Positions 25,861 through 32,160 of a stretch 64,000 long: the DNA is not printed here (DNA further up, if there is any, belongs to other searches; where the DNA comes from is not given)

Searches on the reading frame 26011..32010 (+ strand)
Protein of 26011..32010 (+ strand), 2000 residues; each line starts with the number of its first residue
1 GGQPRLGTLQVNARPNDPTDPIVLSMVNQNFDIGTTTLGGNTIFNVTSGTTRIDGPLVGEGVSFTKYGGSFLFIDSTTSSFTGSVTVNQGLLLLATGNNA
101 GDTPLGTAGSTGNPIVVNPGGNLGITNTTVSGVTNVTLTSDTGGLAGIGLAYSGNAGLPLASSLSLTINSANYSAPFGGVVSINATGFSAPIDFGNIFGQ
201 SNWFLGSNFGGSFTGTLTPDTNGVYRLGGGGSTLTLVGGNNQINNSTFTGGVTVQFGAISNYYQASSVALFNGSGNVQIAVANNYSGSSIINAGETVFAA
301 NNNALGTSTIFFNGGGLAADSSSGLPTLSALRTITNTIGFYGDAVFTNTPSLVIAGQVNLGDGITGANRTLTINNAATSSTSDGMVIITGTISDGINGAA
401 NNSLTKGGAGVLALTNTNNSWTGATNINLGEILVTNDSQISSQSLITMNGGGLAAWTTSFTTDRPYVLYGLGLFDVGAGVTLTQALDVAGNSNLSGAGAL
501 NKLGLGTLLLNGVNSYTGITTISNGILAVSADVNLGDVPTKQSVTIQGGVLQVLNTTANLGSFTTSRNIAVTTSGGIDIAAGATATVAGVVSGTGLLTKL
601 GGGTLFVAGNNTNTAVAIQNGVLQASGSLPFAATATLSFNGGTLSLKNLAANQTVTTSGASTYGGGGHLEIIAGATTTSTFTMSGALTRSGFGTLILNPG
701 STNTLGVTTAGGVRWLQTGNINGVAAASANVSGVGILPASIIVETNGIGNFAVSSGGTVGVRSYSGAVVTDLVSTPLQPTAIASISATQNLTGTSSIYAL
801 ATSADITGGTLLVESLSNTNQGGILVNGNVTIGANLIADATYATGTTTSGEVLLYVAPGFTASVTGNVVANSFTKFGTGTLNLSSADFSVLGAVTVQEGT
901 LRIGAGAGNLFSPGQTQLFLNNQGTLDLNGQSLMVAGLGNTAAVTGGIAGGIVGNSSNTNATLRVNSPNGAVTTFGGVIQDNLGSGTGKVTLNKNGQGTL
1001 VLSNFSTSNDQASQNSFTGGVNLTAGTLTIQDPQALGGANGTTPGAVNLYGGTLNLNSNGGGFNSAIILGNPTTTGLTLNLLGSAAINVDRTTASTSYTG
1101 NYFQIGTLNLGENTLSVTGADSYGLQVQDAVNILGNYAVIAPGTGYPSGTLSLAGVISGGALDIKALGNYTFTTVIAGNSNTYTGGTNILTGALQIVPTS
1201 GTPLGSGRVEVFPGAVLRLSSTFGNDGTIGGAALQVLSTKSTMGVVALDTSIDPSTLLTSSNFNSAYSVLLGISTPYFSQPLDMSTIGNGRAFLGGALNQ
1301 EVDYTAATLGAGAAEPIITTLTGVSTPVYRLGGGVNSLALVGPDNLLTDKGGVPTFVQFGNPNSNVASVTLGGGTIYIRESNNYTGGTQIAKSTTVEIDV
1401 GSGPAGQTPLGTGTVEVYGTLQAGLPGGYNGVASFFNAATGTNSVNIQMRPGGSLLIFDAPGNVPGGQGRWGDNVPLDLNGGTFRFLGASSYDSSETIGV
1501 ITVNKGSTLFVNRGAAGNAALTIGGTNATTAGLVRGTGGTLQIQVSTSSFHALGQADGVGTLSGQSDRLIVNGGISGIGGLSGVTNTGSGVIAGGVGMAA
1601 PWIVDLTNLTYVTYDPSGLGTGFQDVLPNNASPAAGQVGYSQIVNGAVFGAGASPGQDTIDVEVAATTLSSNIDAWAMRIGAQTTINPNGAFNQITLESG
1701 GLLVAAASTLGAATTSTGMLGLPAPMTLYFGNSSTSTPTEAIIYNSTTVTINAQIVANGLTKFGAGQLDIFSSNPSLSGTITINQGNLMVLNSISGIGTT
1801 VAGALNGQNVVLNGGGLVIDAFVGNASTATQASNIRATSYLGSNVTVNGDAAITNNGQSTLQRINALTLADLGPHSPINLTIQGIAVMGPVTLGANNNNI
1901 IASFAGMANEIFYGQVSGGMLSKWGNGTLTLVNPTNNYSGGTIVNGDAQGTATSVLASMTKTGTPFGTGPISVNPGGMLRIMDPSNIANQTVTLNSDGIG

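Call 36: search_protein_families(library=pfam, proteins=[window:26011-32010:+], max_evalue=0.001)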
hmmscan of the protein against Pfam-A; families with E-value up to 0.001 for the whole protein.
window:26011-32010:+ (2000 aa): 1 family
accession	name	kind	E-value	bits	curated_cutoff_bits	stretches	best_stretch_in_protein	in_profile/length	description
PF12951.13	PATR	-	1.2e-12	48.1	27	4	500-529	1-30/30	Passenger-associated-transport-repeat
